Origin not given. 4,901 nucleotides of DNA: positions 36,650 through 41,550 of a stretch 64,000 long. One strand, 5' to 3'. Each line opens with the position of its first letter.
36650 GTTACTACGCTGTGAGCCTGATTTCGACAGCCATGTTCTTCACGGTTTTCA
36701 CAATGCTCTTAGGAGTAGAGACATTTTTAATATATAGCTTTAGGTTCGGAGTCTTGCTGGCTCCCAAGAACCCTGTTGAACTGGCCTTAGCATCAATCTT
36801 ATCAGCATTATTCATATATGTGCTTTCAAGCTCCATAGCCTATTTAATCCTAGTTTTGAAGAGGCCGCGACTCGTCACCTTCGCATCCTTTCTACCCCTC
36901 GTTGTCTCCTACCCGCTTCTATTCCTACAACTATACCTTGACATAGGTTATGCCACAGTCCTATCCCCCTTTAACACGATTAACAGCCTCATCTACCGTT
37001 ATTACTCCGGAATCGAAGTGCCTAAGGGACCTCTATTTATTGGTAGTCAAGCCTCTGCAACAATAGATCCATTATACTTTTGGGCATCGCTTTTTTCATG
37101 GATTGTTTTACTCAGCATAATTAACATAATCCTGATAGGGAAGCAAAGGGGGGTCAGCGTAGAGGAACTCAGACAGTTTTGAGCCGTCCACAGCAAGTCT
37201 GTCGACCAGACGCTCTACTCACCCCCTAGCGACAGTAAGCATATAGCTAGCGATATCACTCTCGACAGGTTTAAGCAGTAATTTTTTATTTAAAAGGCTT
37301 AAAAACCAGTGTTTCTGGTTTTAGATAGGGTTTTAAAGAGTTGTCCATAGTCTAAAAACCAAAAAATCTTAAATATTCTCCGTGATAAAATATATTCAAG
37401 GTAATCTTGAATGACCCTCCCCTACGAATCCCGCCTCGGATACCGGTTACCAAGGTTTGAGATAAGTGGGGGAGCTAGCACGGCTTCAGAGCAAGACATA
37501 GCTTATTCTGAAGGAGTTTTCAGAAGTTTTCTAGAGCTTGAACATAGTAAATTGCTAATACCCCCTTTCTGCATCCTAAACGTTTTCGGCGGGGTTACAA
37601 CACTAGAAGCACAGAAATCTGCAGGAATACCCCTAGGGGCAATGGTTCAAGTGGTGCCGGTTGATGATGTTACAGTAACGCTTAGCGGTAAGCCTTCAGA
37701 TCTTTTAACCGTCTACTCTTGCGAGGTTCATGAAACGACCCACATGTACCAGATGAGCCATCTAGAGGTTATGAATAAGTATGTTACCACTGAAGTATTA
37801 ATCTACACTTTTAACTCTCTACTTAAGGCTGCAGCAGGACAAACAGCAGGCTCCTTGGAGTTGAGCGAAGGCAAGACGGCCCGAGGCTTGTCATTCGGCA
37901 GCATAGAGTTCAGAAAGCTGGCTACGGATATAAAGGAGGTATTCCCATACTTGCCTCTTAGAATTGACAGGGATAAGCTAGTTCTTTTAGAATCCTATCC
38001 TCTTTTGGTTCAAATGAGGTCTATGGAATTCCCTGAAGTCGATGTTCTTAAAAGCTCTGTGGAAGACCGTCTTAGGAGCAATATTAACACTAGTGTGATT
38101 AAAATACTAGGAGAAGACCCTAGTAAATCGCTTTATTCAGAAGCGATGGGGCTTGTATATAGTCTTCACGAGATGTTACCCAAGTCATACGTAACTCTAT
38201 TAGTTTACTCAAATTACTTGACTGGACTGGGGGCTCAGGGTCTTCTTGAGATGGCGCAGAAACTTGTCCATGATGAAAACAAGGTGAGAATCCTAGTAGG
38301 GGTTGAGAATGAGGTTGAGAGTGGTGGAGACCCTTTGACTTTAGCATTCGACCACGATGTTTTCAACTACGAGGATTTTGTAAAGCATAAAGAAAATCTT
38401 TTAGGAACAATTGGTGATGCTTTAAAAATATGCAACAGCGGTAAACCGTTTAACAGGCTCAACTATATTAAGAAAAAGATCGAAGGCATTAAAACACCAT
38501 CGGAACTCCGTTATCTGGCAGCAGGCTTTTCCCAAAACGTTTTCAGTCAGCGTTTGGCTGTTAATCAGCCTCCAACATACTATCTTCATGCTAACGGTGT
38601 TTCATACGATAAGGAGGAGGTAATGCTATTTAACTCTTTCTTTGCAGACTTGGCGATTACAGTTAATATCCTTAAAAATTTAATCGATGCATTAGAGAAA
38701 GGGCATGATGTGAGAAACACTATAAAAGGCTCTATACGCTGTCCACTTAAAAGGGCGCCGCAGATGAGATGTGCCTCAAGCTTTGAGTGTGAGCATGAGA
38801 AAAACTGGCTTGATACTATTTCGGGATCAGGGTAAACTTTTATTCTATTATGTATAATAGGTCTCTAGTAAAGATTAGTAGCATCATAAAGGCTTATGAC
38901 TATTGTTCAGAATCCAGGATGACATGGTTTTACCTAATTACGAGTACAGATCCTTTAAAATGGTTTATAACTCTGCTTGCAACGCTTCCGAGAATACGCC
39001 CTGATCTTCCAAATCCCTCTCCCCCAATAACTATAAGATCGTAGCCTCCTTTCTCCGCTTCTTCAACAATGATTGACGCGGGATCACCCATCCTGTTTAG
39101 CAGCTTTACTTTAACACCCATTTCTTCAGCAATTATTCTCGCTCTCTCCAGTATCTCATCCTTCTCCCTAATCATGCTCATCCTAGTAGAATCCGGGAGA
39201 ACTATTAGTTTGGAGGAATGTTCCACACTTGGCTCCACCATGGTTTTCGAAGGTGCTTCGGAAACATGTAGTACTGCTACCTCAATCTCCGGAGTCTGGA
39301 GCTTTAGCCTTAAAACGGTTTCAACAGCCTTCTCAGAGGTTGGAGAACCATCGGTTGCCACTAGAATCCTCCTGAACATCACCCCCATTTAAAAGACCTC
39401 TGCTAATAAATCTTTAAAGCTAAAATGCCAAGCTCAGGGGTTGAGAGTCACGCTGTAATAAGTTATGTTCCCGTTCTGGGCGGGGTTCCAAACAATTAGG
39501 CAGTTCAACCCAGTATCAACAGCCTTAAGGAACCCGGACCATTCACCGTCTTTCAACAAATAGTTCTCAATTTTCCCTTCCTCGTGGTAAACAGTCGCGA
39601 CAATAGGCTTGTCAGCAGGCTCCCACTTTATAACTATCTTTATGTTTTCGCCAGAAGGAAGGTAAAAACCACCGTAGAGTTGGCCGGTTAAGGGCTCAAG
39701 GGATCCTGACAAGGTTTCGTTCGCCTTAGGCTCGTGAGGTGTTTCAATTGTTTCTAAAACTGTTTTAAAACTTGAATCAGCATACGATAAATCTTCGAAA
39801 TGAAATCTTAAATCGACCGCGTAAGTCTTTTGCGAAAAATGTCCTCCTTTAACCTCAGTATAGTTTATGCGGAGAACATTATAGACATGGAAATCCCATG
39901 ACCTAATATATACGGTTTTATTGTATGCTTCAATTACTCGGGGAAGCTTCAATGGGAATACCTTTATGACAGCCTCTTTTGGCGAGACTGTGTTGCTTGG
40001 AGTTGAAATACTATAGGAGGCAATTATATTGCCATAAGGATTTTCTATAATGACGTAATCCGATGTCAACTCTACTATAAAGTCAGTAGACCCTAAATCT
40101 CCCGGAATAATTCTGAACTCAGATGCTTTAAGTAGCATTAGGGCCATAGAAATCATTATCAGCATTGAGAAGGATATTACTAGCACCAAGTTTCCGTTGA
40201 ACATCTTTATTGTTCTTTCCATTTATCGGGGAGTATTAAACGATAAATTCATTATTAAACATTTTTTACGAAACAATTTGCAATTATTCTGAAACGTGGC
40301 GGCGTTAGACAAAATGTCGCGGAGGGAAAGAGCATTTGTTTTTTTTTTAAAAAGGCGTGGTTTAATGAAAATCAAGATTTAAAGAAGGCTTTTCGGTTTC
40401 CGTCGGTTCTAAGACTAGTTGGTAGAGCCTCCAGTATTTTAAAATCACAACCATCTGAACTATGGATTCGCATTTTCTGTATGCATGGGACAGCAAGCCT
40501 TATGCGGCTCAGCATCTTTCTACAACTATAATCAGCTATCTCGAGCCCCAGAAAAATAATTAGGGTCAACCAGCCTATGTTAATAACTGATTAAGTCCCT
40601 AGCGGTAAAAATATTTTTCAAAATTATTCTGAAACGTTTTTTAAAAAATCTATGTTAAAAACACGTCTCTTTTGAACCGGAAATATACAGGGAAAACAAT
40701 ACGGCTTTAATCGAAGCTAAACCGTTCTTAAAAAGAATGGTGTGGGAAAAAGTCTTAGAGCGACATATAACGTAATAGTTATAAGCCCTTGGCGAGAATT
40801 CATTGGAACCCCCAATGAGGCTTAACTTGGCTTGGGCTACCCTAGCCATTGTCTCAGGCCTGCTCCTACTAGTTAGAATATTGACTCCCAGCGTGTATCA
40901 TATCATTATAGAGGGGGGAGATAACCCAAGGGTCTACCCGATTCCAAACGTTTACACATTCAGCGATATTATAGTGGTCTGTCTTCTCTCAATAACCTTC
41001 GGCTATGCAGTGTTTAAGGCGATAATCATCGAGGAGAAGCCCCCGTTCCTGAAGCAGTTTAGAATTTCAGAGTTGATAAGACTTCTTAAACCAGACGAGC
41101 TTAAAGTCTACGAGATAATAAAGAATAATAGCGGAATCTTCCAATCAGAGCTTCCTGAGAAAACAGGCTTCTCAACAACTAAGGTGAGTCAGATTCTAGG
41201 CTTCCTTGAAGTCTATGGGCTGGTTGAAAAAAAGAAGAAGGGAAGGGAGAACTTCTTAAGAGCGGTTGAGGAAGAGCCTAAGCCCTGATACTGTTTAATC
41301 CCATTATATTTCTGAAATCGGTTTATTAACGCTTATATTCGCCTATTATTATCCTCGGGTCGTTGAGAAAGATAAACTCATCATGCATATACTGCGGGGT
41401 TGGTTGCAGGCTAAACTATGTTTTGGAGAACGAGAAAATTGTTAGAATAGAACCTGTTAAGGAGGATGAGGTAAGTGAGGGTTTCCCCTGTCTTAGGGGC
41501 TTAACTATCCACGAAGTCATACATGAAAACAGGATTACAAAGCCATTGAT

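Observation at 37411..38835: Orphan 474-aa protein with metzincin-spaced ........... and a C-terminal Cys cluster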

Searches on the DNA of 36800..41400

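Call 90: search_rna_families(source=window, start=36800, end=41400, threshold=evalue, max_evalue=1)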
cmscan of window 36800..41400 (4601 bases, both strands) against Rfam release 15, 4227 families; matches with E-value up to 1: 1.
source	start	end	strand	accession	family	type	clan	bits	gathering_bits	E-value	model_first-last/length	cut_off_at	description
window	40698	40743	+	RF00032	Histone3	Cis-reg;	-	17.4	34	0.52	1-46/46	no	Histone 3' UTR stem-loop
